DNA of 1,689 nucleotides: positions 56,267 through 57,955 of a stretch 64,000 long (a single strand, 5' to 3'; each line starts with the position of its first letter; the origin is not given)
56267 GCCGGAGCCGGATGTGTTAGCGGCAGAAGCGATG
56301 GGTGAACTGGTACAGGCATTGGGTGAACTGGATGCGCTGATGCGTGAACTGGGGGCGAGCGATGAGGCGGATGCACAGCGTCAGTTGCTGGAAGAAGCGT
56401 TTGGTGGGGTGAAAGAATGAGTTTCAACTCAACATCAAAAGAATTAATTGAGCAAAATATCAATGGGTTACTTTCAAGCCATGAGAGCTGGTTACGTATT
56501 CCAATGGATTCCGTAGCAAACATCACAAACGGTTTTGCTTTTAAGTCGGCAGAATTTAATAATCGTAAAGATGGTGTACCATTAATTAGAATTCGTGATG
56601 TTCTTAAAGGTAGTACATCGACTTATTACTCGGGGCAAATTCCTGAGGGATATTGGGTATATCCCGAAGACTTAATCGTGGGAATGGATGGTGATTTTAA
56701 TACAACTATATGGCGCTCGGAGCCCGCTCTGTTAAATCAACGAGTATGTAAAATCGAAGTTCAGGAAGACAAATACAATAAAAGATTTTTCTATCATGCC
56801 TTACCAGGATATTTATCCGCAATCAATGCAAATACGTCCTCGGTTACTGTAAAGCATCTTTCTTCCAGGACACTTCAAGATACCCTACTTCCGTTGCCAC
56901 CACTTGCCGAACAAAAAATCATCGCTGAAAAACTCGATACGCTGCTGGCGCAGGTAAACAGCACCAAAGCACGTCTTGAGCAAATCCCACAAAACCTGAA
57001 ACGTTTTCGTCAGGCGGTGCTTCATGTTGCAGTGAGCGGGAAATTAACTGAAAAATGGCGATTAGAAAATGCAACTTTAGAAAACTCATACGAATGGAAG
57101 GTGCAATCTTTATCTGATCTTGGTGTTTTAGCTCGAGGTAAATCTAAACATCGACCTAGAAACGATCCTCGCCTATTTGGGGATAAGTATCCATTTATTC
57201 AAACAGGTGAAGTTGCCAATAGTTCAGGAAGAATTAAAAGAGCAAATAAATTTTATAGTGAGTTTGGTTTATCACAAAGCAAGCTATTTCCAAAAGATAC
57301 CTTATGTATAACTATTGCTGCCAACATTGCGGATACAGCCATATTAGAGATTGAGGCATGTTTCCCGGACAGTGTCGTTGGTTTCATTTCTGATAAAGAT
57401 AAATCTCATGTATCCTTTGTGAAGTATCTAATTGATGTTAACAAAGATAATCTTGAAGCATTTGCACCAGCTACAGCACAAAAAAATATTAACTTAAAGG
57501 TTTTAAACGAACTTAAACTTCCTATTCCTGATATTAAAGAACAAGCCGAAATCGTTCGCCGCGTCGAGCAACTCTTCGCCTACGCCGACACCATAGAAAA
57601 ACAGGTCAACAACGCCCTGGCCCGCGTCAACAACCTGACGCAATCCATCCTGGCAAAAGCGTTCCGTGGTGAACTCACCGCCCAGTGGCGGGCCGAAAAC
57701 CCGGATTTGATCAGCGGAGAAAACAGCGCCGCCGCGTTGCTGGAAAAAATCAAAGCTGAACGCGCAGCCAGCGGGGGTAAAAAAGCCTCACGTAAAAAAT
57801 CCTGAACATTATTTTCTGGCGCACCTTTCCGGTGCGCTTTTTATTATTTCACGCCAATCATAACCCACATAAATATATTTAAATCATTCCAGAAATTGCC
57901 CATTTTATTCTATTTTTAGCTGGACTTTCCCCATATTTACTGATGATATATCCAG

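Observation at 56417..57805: hsdS allele with K-12-like conserved framework but different target-recognition domains: a type IA R-M system of different specificity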

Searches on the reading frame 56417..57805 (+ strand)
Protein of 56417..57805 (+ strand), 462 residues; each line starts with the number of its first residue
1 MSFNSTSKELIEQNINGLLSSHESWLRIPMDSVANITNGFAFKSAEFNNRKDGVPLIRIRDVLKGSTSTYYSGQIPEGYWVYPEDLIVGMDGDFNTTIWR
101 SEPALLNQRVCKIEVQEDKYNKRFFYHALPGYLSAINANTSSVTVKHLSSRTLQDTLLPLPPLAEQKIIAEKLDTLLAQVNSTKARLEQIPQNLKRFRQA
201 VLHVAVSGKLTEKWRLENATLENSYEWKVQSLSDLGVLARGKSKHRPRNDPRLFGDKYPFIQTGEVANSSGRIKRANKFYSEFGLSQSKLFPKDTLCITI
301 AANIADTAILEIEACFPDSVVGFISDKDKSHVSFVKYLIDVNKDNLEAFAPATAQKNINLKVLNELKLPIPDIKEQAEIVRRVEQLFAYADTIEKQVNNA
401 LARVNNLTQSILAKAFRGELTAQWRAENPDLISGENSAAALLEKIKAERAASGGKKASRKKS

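Call 4: search_protein_families(proteins=[window:56417-57805:+], library=ncbifam)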
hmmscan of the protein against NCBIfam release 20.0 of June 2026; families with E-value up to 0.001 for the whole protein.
window:56417-57805:+ (462 aa): 1 family
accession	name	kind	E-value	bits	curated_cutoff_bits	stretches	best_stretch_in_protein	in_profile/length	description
NF007278.0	PRK09737.1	equivalog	1.6e-112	376.6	662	1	23-462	8-461/461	type I restriction-modification system specificity subunit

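Call 13: search_solved_structures(query=window:56417-57802:+, max_evalue=0.01, show_alignments=3)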
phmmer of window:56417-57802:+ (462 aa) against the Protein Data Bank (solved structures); distinct sequences matched with E-value up to 0.01: 4.
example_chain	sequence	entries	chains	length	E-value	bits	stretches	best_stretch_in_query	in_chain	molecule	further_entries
2y7c_A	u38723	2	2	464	1.1e-84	288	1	23-462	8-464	TYPE-1 RESTRICTION ENZYME ECOKI SPECIFICITY PROTEIN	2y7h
1yf2_A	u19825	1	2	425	1.3e-23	86.8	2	226-415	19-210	Type I restriction-modification enzyme, S subunit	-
5ybb_D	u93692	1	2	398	6.8e-11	44.9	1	144-420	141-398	Restriction endonuclease S subunits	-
3okg_A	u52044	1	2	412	7.6e-11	44.7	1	144-420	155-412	Restriction endonuclease S subunits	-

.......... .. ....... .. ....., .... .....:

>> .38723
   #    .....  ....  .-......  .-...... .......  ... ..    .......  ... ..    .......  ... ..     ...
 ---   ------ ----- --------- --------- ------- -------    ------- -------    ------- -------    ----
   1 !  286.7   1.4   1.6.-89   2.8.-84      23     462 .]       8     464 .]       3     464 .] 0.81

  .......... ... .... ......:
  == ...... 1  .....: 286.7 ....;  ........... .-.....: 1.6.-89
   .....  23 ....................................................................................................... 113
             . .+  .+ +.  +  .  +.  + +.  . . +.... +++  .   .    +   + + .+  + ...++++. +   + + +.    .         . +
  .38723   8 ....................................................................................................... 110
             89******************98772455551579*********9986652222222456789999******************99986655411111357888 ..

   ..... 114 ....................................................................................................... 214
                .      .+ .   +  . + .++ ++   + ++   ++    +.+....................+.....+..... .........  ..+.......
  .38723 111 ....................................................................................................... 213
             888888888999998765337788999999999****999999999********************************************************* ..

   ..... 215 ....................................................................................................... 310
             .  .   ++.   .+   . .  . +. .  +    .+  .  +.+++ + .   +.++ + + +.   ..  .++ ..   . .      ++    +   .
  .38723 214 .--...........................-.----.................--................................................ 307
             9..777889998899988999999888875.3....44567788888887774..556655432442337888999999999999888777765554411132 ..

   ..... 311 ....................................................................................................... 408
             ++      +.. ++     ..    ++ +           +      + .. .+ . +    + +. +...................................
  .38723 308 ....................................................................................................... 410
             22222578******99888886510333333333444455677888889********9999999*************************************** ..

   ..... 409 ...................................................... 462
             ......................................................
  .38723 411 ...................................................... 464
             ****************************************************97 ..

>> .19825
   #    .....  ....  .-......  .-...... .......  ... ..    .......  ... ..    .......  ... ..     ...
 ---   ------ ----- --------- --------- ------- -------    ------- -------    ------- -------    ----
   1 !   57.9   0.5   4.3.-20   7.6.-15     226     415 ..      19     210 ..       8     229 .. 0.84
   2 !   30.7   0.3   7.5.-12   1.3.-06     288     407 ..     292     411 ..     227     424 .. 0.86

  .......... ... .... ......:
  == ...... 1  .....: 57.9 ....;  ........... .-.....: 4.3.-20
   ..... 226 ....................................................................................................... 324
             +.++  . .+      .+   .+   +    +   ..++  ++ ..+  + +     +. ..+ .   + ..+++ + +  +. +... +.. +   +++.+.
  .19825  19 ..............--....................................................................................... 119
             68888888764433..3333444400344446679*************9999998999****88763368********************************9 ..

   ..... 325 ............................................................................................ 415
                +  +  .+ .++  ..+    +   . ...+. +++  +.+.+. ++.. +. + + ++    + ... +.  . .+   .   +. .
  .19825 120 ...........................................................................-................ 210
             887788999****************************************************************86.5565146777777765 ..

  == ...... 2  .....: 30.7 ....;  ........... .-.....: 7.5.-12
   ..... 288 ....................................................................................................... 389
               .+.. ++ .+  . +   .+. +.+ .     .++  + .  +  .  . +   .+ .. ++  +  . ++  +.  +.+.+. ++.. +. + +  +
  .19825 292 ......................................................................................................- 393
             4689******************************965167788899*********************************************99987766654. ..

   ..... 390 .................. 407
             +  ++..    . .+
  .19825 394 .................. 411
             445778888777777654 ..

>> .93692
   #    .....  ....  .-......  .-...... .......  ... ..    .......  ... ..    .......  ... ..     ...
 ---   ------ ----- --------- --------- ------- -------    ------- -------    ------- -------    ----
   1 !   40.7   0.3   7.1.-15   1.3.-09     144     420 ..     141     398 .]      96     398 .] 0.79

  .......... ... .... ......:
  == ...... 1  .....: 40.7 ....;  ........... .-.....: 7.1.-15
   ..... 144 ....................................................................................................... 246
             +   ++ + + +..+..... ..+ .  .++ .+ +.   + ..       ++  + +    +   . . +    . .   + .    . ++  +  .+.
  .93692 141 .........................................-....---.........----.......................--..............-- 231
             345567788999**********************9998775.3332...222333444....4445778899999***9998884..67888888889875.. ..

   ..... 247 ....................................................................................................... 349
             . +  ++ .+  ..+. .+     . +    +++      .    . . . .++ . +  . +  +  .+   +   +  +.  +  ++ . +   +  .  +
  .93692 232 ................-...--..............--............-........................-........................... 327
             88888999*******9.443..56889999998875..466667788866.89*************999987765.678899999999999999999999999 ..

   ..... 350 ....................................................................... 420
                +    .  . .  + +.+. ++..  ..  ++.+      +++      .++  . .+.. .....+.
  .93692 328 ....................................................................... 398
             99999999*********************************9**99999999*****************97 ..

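Call 14: list_cluster_members(proteins=[window:56417-57802:+, L002:1501-2922:+])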
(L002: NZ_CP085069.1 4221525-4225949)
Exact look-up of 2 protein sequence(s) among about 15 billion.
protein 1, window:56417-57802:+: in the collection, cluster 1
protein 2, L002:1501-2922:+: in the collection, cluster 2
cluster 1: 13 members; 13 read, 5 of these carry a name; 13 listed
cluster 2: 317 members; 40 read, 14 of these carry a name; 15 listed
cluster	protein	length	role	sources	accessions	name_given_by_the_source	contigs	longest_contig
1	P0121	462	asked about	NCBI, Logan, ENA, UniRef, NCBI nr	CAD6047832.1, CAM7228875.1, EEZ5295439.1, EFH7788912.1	restriction endonuclease subunit S [Escherichia coli] | restriction endonuclease subunit S n=2 Tax=Escherichia coli TaxID=562 RepID=UPI0004DAF8F6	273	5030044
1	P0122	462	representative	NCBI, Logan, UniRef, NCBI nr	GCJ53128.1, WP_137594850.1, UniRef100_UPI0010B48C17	restriction endonuclease subunit S [Escherichia coli] | restriction endonuclease subunit S n=1 Tax=Escherichia coli TaxID=562 RepID=UPI0010B48C17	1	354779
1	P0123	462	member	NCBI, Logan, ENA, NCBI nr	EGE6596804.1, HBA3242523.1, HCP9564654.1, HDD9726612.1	restriction endonuclease subunit S [Escherichia coli]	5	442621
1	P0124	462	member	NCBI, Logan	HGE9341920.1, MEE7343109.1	restriction endonuclease subunit S [Escherichia coli D10:H20]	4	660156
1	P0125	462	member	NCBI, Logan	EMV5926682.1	restriction endonuclease subunit S [Escherichia coli]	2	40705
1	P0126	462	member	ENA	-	-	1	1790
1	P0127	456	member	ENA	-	-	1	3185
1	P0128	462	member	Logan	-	-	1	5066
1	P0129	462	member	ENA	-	-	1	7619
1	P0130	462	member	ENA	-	-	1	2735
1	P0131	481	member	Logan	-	-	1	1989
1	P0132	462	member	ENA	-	-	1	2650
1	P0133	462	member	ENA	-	-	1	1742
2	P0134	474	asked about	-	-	TPA: restriction endonuclease subunit S [Escherichia coli] | type I restriction enzyme S subunit | Type I restriction enzyme EcoBI specificity subunit n=28 Tax=Gammaproteobacteria ...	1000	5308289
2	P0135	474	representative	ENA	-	-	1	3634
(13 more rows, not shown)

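Call 33: find_homologous_proteins(query=window:56417-57802:+, max_evalue=1e-60)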
Query window:56417-57802:+ (462 aa): 4898 proteins with E <= 1e-60 among 8000 candidates; the best 120 are listed.
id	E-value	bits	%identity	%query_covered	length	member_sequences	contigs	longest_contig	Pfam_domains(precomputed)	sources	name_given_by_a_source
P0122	3.3e-295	997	97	100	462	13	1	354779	PF01420.26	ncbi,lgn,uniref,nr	ncbi:restriction endonuclease subunit S [Escherichia coli]|uniref:restriction endonuclease subunit S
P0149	9.0e-255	863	84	100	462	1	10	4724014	PF01420.26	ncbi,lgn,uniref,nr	ncbi:restriction endonuclease subunit S [Salmonella enterica]|uniref:Type I restriction endonuclease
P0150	2.8e-253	858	83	100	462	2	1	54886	PF01420.26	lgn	-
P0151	1.1e-209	715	69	100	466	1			PF01420.26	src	-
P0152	7.6e-194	663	72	95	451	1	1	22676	PF01420.26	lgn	-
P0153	3.1e-193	661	71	95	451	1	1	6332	PF01420.26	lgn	-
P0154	2.6e-192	658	71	95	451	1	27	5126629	PF01420.26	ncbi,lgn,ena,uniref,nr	ncbi:restriction endonuclease subunit S [Escherichia coli]|uniref:restriction endonuclease subunit S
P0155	2.3e-191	654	71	95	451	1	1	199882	PF01420.26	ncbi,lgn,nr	ncbi:restriction endonuclease subunit S [Escherichia coli]|nr:restriction endonuclease subunit S [Es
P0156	6.9e-191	653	71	95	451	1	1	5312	PF01420.26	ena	-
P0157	9.6e-191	652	71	95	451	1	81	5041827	PF01420.26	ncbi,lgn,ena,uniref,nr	ncbi:TPA: restriction endonuclease subunit S [Escherichia coli]|uniref:restriction endonuclease subu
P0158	3.2e-190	651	71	95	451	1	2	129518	PF01420.26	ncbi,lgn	-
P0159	3.9e-190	650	71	95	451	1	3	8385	PF01420.26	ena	-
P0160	1.1e-188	646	71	95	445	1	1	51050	PF01420.26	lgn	-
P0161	9.5e-186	636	86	75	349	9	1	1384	PF01420.26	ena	-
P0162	2.1e-185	635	88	73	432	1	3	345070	PF01420.26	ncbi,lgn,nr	ncbi:restriction endonuclease subunit S [Escherichia coli]|nr:restriction endonuclease subunit S [Es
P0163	8.2e-185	633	92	70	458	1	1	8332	PF01420.26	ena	-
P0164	5.4e-183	627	80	82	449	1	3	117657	PF01420.26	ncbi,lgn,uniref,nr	ncbi:restriction endonuclease subunit S [Escherichia coli]|uniref:restriction endonuclease subunit S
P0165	1.2e-181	622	70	92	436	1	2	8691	PF01420.26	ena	-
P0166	3.6e-180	618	68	100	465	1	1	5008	PF01420.26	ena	-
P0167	5.9e-180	617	66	100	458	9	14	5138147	PF01420.26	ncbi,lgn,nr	ncbi:restriction endonuclease subunit S [Escherichia coli]|nr:restriction endonuclease subunit S [Es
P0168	2.7e-178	611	67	100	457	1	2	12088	PF01420.26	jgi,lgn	-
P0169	7.7e-178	610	63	100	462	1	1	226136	PF01420.26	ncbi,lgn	-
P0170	4.6e-177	607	67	100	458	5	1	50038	PF01420.26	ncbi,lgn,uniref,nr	ncbi:restriction endonuclease subunit S [Escherichia coli]|uniref:restriction endonuclease subunit S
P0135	7.1e-177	607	67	100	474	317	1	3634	PF01420.26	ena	-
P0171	9.1e-175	600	61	100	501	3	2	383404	PF01420.26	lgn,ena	-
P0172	1.1e-174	599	59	100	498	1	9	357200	PF01420.26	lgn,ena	-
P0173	1.6e-174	599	59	100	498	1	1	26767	PF01420.26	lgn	-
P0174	7.8e-171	587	63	100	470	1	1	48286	PF01420.26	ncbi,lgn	ncbi:restriction endonuclease subunit S [Citrobacter freundii]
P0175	1.9e-170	585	66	92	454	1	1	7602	PF01420.26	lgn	-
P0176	1.7e-168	579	62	100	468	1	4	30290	PF01420.26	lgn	-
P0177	2.3e-168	579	63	95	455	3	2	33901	PF01420.26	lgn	-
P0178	3.6e-167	575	61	100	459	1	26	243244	PF01420.26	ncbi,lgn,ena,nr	ncbi:MAG: restriction endonuclease subunit S [Citrobacter portucalensis]|nr:restriction endonuclease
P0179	4.6e-166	571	62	100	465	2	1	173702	PF01420.26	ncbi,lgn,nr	ncbi:restriction endonuclease subunit S [Salmonella enterica]|nr:restriction endonuclease subunit S 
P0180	2.6e-165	569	66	94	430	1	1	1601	PF01420.26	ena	-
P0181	5.9e-165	567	61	100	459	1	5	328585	PF01420.26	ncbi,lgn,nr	ncbi:TPA: restriction endonuclease subunit S [Klebsiella aerogenes]|nr:restriction endonuclease subu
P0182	6.5e-165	567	62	100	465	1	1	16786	PF01420.26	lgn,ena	-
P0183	3.0e-164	565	62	100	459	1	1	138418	PF01420.26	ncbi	ncbi:restriction endonuclease subunit S [Cronobacter dublinensis]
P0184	9.9e-164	563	74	78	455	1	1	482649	PF01420.26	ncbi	-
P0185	3.8e-163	561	61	95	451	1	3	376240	PF01420.26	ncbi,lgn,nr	ncbi:type I restriction enzyme, S subunit [Enterobacter sp. NFR05]|nr:type I restriction enzyme, S s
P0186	3.4e-162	558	60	100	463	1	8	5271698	PF01420.26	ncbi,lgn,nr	ncbi:TPA: restriction endonuclease subunit S [Serratia marcescens]|nr:restriction endonuclease subun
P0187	7.8e-162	557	60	100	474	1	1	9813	PF01420.26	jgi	-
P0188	8.2e-162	557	61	95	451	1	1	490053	PF01420.26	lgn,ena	-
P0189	8.7e-162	557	61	95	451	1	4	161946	PF01420.26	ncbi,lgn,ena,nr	ncbi:restriction endonuclease subunit S [Citrobacter freundii]|nr:restriction endonuclease subunit S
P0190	1.5e-161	556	61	100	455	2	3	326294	PF01420.26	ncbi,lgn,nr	ncbi:restriction endonuclease subunit S [Salmonella enterica subsp. enterica serovar Redba]|nr:restr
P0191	2.3e-161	556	61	100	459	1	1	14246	PF01420.26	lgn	-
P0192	9.7e-161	553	57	100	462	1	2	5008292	PF01420.26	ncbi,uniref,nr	ncbi:restriction endonuclease subunit S [Xanthomonas oryzae]|uniref:restriction endonuclease subunit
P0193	1.0e-160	553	76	74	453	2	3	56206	PF01420.26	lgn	-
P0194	8.3e-160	550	73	76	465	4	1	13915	PF01420.26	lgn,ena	-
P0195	5.1e-159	548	80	70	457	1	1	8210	PF01420.26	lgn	-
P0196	8.9e-159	547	71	80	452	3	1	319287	PF01420.26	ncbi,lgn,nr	ncbi:restriction endonuclease subunit S [Salmonella enterica subsp. enterica serovar Kottbus]|nr:res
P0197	3.4e-158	545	71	80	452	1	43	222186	PF01420.26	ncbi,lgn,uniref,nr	ncbi:restriction endonuclease subunit S [Serratia marcescens]|uniref:restriction endonuclease subuni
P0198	3.8e-158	545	79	70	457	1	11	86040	PF01420.26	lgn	-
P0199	5.4e-157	541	81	68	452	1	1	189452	PF01420.26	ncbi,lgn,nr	ncbi:TPA: restriction endonuclease subunit S [Serratia marcescens]|nr:restriction endonuclease subun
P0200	5.8e-157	541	79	70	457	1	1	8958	PF01420.26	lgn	-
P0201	8.5e-157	541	71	80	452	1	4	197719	PF01420.26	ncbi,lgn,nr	ncbi:restriction endonuclease subunit S [Salmonella enterica subsp. enterica serovar Kua]|nr:restric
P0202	3.2e-156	539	58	95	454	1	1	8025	PF01420.26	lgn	-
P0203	1.8e-155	536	66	84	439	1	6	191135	PF01420.26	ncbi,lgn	ncbi:TPA: restriction endonuclease subunit S [Klebsiella oxytoca]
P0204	3.2e-155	535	83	66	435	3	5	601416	PF01420.26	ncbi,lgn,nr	ncbi:TPA: restriction endonuclease subunit S [Serratia marcescens]|nr:restriction endonuclease subun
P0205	5.4e-155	535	60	95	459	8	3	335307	PF01420.26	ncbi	ncbi:restriction endonuclease subunit S [Klebsiella aerogenes]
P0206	3.8e-154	532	59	100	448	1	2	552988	PF01420.26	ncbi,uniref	ncbi:restriction endonuclease subunit S [Pectobacterium actinidiae]|uniref:restriction endonuclease 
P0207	3.8e-151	522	59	97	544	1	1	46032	PF01420.26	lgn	-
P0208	7.6e-151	521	60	93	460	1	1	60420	PF01420.26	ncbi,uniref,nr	ncbi:MAG: restriction endonuclease subunit S [Methylobacter sp.]|uniref:restriction endonuclease sub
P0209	3.3e-150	519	57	95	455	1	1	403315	PF01420.26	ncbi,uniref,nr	ncbi:hypothetical protein GPM19_04445 [Halomonas sp. ZH2S]|uniref:Type I restriction modification DN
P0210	6.8e-148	511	55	98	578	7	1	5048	PF01420.26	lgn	-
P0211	8.3e-147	508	57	91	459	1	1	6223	PF01420.26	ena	-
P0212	2.0e-146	506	53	100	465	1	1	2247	PF01420.26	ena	-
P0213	6.6e-143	495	67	74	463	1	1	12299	PF01420.26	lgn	-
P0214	7.1e-141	488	65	76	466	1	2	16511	PF01420.26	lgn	-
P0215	1.8e-140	487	51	96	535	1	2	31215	PF01420.26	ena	-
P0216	6.6e-139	482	55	93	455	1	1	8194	PF01420.26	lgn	-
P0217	2.0e-138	480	67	73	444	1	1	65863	PF01420.26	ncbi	ncbi:restriction endonuclease subunit S [Halomonas sp. SIMBA_159]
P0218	9.5e-137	474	52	98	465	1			PF01420.26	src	-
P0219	1.8e-136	474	52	96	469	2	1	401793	PF01420.26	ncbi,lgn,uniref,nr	ncbi:restriction endonuclease subunit S [Marinobacter nauticus]|uniref:Type I restriction enzyme S s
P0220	2.5e-136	473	51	100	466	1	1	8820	PF01420.26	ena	-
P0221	2.7e-136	473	50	98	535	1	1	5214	PF01420.26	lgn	-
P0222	3.1e-136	473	66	74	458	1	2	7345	PF01420.26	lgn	-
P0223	7.8e-136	471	48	97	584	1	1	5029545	PF01420.26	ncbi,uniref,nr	ncbi:restriction endonuclease subunit S [Flavivirga spongiicola]|uniref:Restriction endonuclease sub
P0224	2.0e-135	470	65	74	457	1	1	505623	PF01420.26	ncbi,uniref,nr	ncbi:restriction endonuclease subunit S [Marinobacter sp.]|uniref:restriction endonuclease subunit S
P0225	3.8e-135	469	51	100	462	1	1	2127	PF01420.26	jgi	-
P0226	8.6e-135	468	50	100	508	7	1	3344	PF01420.26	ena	-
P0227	1.2e-134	468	53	95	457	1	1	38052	PF01420.26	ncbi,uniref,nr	ncbi:restriction endonuclease subunit S [Vreelandella neptunia]|uniref:Restriction endonuclease subu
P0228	1.5e-134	467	69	68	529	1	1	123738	PF01420.26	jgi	jgi:type I restriction enzyme S subunit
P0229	1.7e-134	467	64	76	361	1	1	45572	PF01420.26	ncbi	-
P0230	7.1e-134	465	64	76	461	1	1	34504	PF01420.26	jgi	-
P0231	2.0e-133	464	68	71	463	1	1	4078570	PF01420.26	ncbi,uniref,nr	ncbi:restriction endonuclease subunit S [Spongiibacter nanhainus]|uniref:Restriction endonuclease su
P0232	2.7e-133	463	64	75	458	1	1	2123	PF01420.26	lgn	-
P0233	3.7e-133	463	51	100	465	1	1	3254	PF01420.26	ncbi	-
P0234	4.7e-133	462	53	93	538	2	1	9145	PF01420.26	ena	-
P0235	6.6e-133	462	49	100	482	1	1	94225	PF01420.26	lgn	-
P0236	9.9e-133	461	52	93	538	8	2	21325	PF01420.26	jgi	jgi:type I restriction enzyme S subunit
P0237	1.6e-132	461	48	100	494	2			PF01420.26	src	-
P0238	3.8e-132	459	50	100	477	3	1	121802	PF01420.26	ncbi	-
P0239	1.3e-131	458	54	95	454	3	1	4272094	PF01420.26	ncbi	ncbi:restriction endonuclease subunit S [Aeromonas schubertii]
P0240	1.5e-131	457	51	100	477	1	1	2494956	PF01420.26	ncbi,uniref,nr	ncbi:restriction endonuclease subunit S [Marinobacter sp. M216]|uniref:Restriction endonuclease subu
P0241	1.5e-131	457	65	72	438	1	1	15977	PF01420.26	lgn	-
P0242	2.8e-131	456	64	74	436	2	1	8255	PF01420.26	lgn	-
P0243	1.4e-130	454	72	64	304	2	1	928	PF01420.26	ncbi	ncbi:unnamed protein product, partial [Ectocarpus sp. 12 AP-2014]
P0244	3.5e-130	453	64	73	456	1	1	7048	PF01420.26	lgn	-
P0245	5.3e-130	452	53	92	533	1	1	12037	PF01420.26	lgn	-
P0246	8.7e-130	452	67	69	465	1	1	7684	PF01420.26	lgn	-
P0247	1.4e-129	451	48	100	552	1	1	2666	PF01420.26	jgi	jgi:type I restriction enzyme S subunit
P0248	1.6e-129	451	67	69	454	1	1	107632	PF01420.26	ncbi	ncbi:TPA: restriction endonuclease subunit S [Aeromonas hydrophila]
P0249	1.8e-129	450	51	100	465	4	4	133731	PF01420.26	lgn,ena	-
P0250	1.9e-129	450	63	73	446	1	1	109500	PF01420.26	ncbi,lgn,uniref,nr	ncbi:restriction endonuclease subunit S [Buttiauxella massiliensis]|uniref:restriction endonuclease 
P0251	2.1e-129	450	62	76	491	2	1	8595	PF01420.26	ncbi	ncbi:MAG: restriction endonuclease subunit S [Methylococcales bacterium]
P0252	2.2e-129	450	64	74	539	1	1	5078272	PF01420.26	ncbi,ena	-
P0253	3.5e-129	450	52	95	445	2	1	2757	PF01420.26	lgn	-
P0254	4.0e-129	449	72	63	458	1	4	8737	PF01420.26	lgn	-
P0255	6.7e-129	449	68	72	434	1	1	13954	PF01420.26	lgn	-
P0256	9.2e-129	448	37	75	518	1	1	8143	PF01420.26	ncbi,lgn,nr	ncbi:MAG: restriction endonuclease subunit S [Nostoc sp. ChiQUE01a]|nr:restriction endonuclease subu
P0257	1.1e-128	448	62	74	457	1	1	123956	PF01420.26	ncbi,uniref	ncbi:restriction endonuclease subunit S [Cobetia marina]|uniref:restriction endonuclease subunit S n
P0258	1.2e-128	448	62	77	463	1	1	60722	PF01420.26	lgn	-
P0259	1.7e-128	447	46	100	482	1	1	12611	PF01420.26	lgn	-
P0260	2.3e-128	447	47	98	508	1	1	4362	PF01420.26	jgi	jgi:type I restriction enzyme S subunit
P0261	4.6e-128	446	61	77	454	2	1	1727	PF01420.26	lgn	-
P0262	5.2e-128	446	68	67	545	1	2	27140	PF01420.26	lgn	-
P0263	6.8e-128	445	51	94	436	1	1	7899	PF01420.26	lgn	-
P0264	1.5e-127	444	46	100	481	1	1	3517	PF01420.26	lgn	-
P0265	1.8e-127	444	60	80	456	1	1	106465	PF01420.26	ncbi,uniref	ncbi:restriction endonuclease subunit S [Aeromonas schubertii]|uniref:restriction endonuclease subun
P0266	1.9e-127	444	65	72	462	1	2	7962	PF01420.26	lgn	-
